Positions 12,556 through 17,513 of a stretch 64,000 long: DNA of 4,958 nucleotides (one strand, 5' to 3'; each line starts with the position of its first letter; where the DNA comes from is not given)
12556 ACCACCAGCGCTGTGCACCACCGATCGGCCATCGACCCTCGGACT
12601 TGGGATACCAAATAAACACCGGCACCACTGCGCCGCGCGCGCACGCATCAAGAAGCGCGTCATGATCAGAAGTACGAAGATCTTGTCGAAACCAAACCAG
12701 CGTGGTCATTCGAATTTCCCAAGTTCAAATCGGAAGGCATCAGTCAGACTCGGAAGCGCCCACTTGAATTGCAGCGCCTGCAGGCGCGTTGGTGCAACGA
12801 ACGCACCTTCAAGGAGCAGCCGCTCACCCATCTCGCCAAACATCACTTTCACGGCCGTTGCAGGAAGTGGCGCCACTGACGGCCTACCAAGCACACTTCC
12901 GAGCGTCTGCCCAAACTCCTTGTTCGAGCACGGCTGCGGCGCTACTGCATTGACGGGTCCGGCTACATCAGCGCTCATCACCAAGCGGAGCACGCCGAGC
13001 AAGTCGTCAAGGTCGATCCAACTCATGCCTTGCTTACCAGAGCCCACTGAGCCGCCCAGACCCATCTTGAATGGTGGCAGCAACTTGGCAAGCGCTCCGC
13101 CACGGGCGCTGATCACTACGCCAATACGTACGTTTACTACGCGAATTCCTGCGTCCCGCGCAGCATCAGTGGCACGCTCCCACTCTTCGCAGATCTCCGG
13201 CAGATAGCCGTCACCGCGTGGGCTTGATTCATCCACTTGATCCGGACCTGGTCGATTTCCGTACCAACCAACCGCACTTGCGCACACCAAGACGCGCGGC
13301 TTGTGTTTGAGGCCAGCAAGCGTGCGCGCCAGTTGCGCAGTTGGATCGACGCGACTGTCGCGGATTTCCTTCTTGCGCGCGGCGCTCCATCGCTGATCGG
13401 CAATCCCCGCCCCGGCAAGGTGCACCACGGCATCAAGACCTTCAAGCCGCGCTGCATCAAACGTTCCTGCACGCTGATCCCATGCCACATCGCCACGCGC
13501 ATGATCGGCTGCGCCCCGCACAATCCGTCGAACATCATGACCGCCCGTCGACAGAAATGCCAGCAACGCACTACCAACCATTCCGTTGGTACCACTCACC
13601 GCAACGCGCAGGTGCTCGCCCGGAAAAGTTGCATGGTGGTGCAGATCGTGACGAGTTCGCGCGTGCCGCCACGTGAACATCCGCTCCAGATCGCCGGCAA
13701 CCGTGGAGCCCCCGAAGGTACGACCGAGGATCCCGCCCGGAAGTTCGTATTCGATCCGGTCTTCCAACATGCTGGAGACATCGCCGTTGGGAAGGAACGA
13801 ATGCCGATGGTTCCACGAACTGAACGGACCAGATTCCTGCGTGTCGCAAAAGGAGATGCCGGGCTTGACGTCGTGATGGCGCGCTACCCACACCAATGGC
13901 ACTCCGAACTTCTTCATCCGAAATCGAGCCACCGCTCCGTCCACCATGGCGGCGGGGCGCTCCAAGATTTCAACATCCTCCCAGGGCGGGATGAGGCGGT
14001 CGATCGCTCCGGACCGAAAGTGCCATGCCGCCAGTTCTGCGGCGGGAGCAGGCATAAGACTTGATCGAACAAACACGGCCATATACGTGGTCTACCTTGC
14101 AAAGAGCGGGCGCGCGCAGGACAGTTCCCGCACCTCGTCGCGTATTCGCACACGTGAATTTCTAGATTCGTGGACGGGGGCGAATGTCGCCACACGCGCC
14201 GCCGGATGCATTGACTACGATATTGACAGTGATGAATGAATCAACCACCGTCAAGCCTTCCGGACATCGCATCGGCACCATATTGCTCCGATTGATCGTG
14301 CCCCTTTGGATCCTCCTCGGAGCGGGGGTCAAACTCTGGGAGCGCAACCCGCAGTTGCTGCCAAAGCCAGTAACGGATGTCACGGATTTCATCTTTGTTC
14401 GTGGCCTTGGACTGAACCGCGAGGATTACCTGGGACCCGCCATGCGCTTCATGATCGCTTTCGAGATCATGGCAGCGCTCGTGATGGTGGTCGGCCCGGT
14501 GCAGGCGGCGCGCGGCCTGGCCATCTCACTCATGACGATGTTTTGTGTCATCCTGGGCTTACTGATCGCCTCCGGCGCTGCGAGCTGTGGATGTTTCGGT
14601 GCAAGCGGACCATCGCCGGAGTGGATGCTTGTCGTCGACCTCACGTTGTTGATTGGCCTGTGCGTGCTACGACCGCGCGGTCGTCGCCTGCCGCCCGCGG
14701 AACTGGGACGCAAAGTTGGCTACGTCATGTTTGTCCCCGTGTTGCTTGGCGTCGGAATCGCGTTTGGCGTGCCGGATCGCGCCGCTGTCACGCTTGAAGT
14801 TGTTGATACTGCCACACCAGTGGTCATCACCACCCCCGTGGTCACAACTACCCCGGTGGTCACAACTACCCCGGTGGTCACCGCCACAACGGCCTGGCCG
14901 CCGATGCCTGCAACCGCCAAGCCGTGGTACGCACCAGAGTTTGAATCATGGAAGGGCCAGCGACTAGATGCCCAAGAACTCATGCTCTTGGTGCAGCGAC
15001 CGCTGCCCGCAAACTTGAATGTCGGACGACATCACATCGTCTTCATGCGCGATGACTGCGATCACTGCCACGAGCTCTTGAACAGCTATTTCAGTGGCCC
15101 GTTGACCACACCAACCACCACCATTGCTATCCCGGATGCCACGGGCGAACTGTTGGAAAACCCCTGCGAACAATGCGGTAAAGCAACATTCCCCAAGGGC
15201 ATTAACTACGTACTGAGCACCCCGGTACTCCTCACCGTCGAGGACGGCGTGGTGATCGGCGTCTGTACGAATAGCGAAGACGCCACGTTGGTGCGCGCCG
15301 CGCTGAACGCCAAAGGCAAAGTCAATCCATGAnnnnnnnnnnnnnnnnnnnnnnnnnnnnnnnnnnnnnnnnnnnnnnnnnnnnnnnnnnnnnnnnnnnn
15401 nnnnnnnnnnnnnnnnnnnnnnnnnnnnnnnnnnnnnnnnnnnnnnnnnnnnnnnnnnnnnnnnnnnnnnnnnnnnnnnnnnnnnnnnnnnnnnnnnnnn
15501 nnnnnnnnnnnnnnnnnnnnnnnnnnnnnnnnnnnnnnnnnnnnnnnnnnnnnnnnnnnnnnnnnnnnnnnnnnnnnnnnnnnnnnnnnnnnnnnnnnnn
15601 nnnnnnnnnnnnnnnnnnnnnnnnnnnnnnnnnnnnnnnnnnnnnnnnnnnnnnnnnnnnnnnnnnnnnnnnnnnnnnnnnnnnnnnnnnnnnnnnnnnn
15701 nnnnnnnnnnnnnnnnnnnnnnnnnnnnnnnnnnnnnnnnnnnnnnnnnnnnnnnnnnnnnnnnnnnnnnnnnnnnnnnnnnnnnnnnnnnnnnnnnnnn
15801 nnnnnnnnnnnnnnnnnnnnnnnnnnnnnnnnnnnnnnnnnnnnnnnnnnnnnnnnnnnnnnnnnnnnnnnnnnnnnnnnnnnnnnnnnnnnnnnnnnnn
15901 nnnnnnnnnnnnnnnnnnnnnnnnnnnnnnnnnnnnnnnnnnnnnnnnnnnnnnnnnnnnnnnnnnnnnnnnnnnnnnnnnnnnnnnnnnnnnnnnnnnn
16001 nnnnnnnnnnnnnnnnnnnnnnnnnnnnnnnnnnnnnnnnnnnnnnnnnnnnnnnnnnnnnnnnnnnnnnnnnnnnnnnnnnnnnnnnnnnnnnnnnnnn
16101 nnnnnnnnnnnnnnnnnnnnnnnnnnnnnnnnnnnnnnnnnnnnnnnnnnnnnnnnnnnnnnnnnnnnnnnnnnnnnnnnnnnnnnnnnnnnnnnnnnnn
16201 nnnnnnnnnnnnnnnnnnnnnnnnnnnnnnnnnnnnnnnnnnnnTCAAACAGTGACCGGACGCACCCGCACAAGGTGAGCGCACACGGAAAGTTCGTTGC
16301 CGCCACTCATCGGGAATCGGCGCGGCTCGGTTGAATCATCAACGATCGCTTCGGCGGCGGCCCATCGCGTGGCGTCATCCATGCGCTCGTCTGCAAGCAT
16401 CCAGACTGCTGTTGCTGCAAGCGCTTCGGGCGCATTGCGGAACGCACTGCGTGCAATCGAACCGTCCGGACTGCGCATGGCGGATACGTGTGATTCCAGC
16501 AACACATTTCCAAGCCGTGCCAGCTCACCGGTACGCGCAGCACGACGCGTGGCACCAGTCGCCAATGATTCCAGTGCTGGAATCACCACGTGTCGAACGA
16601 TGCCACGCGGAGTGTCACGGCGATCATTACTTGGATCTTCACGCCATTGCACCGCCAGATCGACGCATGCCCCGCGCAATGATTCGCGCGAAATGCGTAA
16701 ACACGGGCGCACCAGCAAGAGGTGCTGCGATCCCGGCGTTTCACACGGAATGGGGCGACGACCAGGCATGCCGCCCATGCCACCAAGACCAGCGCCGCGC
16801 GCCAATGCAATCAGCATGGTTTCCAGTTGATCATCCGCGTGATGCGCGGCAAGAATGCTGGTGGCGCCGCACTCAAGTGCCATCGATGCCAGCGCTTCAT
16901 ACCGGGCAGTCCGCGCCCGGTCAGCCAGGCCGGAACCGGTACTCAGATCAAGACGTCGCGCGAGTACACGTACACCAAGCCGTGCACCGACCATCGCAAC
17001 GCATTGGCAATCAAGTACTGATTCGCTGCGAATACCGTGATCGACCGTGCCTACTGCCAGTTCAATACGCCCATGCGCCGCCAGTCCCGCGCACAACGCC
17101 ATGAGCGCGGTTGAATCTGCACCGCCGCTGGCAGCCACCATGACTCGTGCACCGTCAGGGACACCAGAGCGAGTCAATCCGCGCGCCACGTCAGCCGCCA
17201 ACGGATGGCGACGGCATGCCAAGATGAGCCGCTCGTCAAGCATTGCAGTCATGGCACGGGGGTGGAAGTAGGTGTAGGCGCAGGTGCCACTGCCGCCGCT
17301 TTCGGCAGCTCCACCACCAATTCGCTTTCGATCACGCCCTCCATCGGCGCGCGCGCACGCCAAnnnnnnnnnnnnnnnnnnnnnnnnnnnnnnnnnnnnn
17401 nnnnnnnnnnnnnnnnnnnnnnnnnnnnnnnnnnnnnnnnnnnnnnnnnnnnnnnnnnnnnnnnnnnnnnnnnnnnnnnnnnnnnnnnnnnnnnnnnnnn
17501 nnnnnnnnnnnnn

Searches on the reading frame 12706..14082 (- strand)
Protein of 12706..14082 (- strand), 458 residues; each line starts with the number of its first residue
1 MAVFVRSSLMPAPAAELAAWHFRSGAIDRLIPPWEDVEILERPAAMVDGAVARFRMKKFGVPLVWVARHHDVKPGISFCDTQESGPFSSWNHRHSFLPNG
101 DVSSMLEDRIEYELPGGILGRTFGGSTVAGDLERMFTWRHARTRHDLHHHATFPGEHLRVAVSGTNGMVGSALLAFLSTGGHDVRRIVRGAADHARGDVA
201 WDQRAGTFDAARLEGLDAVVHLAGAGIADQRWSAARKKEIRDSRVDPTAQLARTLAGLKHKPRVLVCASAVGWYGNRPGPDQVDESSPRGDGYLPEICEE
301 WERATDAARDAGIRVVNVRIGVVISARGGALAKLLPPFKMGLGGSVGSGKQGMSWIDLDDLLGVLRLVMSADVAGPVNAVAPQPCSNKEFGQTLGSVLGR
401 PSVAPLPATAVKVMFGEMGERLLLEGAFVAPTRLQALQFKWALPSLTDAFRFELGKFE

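Call 58: search_protein_families(library=pfam, proteins=[window:12706-14082:-], max_evalue=0.0001)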
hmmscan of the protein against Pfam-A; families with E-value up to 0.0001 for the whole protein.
window:12706-14082:- (458 aa): 2 families
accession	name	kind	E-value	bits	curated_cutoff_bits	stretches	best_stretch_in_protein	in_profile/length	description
PF01370.27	Epimerase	-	1.5e-14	54.5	20.9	1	161-375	2-231/240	NAD dependent epimerase/dehydratase family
PF08338.16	DUF1731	-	1.4e-10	41.1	27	1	407-451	2-45/47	Domain of unknown function (DUF1731)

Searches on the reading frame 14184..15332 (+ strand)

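Call 58: search_protein_families(library=pfam, proteins=[window:14184-15332:+], max_evalue=0.0001)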
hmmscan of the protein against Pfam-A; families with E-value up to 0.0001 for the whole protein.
window:14184-15332:+ (382 aa): 1 family
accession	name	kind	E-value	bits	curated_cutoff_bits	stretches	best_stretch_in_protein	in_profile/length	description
PF07291.16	MauE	-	5.8e-08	33.5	27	1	75-161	37-124/128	Methylamine utilisation protein MauE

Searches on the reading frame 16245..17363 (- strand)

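Call 59: search_protein_families(library=pfam, proteins=[window:16245-17363:-], max_evalue=0.0001)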
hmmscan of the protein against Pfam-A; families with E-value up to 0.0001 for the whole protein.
window:16245-17363:- (372 aa): 1 family
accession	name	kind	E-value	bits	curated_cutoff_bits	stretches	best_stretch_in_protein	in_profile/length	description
PF01171.26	ATP_bind_3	-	3e-39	135.1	27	1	74-258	2-181/182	PP-loop family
